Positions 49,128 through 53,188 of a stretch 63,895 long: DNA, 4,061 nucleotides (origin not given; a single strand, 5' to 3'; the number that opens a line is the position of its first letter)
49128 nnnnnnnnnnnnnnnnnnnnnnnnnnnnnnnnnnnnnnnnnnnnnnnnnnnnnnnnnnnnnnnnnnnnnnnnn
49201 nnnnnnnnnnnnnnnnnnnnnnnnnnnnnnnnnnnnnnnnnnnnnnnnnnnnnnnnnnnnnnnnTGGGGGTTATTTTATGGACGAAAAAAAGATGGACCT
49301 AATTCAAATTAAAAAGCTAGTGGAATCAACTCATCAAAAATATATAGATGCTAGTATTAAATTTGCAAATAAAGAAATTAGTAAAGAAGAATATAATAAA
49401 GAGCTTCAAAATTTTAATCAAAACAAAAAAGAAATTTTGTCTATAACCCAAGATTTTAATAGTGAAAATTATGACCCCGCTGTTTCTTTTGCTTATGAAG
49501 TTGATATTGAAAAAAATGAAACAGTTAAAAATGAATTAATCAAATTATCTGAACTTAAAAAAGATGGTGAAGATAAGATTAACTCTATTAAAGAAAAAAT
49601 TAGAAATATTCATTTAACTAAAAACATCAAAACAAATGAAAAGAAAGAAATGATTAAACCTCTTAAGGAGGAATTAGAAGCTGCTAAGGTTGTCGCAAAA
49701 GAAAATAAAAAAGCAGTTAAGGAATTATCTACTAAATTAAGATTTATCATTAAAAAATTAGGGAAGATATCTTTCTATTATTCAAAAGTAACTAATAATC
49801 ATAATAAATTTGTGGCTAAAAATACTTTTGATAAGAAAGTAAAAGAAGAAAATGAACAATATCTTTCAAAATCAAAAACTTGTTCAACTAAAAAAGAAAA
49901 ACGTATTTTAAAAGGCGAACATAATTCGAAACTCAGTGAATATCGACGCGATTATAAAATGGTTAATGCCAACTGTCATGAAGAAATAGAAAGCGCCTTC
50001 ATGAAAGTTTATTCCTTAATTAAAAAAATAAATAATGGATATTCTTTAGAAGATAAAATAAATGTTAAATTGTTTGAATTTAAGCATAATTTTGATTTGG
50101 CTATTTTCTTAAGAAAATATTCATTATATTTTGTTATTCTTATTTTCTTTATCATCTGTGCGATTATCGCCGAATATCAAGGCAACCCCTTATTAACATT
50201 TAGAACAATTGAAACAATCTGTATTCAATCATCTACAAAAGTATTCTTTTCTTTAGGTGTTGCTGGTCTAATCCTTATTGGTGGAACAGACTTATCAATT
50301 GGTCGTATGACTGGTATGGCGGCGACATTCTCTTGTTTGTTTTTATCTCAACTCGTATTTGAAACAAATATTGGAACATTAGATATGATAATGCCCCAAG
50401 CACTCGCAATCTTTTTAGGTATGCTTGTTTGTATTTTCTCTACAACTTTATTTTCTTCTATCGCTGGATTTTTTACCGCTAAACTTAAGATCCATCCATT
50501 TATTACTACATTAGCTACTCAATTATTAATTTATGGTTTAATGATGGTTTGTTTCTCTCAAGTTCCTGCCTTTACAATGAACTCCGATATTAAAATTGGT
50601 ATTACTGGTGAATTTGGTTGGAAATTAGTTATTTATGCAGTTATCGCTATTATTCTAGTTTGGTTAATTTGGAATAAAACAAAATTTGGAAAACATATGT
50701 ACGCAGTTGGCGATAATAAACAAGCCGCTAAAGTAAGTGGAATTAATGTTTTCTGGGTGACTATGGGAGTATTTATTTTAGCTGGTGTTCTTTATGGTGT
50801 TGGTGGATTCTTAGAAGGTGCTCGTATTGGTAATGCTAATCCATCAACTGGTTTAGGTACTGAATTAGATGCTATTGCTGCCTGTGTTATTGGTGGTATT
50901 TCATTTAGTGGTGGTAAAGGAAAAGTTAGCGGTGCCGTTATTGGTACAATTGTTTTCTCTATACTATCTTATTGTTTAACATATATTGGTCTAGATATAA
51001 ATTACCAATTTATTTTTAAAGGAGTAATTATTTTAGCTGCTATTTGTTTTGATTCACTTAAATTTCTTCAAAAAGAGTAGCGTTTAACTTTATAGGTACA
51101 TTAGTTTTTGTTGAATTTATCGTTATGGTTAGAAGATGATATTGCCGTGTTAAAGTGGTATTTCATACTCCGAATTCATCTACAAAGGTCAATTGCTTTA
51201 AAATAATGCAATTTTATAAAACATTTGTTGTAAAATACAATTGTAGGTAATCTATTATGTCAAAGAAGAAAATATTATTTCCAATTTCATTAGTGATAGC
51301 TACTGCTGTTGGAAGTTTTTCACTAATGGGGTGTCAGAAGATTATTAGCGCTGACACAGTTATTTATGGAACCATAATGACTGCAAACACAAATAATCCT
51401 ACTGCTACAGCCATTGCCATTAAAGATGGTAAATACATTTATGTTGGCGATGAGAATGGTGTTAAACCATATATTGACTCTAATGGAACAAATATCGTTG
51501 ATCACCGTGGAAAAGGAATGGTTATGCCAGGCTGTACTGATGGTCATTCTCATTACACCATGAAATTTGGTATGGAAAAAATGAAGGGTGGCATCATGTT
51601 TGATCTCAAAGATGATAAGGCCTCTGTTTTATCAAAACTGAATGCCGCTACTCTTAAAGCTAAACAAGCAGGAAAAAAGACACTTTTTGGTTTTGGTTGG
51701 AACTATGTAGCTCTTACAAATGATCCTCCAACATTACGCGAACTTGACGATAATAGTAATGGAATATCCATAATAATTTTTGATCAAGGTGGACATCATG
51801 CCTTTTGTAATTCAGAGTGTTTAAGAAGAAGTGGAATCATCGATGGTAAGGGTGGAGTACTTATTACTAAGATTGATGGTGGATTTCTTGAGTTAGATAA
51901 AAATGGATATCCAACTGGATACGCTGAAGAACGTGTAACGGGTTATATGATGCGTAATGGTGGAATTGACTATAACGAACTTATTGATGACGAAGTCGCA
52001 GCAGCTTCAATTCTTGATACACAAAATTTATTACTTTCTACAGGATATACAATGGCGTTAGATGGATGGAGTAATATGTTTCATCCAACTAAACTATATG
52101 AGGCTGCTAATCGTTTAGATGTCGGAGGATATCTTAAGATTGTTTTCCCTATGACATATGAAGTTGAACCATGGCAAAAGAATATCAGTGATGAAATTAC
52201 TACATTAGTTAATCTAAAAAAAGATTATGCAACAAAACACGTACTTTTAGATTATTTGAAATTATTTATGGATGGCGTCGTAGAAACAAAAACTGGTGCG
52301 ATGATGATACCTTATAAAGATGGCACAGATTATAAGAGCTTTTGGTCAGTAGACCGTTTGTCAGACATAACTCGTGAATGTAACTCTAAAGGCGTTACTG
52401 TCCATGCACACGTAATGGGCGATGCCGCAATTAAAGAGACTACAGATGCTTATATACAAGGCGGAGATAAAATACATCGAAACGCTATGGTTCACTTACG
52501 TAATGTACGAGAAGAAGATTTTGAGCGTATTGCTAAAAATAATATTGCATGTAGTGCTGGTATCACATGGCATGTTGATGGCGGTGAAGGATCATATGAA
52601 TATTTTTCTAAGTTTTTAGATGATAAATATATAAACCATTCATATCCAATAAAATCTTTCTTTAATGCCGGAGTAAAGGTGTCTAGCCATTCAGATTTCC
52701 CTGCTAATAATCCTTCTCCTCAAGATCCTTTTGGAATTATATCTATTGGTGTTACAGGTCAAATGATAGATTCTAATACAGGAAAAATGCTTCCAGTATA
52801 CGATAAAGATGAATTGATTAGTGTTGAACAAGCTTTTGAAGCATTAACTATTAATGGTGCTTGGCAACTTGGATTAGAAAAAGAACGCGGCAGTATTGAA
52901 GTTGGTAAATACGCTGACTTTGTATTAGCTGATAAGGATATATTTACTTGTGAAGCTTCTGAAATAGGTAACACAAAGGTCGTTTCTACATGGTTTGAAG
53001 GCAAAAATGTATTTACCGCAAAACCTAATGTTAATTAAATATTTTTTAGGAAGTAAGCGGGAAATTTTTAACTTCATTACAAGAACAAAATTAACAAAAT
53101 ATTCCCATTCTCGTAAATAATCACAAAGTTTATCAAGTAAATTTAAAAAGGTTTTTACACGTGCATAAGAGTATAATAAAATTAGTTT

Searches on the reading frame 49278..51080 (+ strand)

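Call 3: search_protein_families(library=pfam, proteins=[window:49278-51080:+], max_evalue=0.1)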
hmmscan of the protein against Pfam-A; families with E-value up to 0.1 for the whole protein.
window:49278-51080:+ (600 aa): 1 family
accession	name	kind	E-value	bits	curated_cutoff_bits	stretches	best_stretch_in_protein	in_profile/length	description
PF02653.21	BPD_transp_2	-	5.9e-34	117.9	26.8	1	311-588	2-268/269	Branched-chain amino acid transport system / permease component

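Call 4: search_protein_families(library=ncbifam, proteins=[window:49278-51080:+], max_evalue=0.1)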
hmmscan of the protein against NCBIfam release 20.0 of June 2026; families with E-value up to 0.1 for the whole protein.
window:49278-51080:+ (600 aa): 16 families
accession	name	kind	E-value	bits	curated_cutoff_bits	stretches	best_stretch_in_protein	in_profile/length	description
NF007014.0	PRK09478.1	equivalog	8.9e-80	268.5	386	1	274-599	9-335/336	galactose/methyl galactoside ABC transporter permease MglC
NF040906.3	GguB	equivalog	5.1e-45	154.3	450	2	450-592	228-369/375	multiple monosaccharide ABC transporter permease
NF007252.0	PRK09699.1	equivalog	1.4e-42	146.2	396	1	268-594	13-323/326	D-allose ABC transporter permease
NF007067.0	PRK09512.1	equivalog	1.4e-41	142.8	398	1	287-593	22-318/321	ribose ABC transporter permease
NF008441.0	PRK11285.1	equivalog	4.3e-38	131.2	378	1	268-597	17-328/333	L-arabinose ABC transporter permease AraH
NF008630.0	PRK11618.1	equivalog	1.1e-24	87.2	363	1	283-573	9-290/331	galactofuranose ABC transporter, permease protein YjfF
NF011961.0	PRK15432.1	equivalog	2.9e-24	85.9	388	1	279-593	9-305/344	autoinducer 2 ABC transporter permease LsrC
NF041862.1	YtfT_transport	equivalog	3.3e-19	69.2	535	1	322-597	67-329/339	galactofuranose ABC transporter, ATP-binding protein YtfT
NF011612.1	PRK15038.1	equivalog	2.3e-09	36.9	500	1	293-590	13-303/322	autoinducer 2 ABC transporter permease LsrD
NF047929.1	ABC_B6_perm_2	equivalog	6e-08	32.2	400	1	287-512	10-248/337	putative B6 ABC transporter permease subunit 2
TIGR03409.1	urea_trans_UrtB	equivalog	9.4e-08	32.1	250.3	1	450-579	147-269/291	urea ABC transporter permease subunit UrtB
TIGR03408.1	urea_trans_UrtC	equivalog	8.3e-05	22.5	296.2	1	380-573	90-289/313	urea ABC transporter permease subunit UrtC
NF008011.0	PRK10740.1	equivalog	0.00066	19.4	379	1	451-577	159-280/308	high-affinity branched-chain amino acid ABC transporter permease LivH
NF047928.1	ABC_B6_perm_1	equivalog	0.031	13.4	465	1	362-561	72-256/311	putative B6 ABC transporter permease subunit 1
TIGR03727.1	urea_t_UrtC_arc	equivalog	0.057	12.3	575.55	0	445-591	194-332/369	urea ABC transporter, permease protein UrtC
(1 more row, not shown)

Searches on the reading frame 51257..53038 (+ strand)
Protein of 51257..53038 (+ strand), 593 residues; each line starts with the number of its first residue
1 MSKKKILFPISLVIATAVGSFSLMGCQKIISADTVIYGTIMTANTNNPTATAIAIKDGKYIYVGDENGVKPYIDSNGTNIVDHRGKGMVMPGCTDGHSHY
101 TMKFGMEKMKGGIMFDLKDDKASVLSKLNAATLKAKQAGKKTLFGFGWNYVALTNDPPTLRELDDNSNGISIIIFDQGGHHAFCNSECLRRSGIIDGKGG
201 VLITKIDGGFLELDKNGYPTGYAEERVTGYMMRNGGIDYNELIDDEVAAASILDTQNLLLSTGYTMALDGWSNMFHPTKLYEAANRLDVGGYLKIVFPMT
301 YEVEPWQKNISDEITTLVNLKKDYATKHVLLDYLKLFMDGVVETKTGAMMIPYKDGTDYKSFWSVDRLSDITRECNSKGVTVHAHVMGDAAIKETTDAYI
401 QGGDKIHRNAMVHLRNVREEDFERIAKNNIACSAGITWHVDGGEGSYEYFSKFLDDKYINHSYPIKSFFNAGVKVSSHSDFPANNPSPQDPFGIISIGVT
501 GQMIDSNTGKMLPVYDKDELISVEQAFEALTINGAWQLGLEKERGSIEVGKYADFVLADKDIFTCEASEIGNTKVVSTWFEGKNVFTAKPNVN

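Call 3: search_protein_families(library=pfam, proteins=[window:51257-53038:+], max_evalue=0.1)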
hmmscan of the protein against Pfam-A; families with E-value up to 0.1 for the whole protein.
window:51257-53038:+ (593 aa): 2 families
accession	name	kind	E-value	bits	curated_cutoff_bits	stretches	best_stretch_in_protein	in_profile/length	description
PF07969.17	Amidohydro_3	-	4.5e-52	178.5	29.7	1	87-586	8-472/472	Amidohydrolase family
PF01979.26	Amidohydro_1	-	1.7e-16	60.9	25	1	365-585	134-345/345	Amidohydrolase family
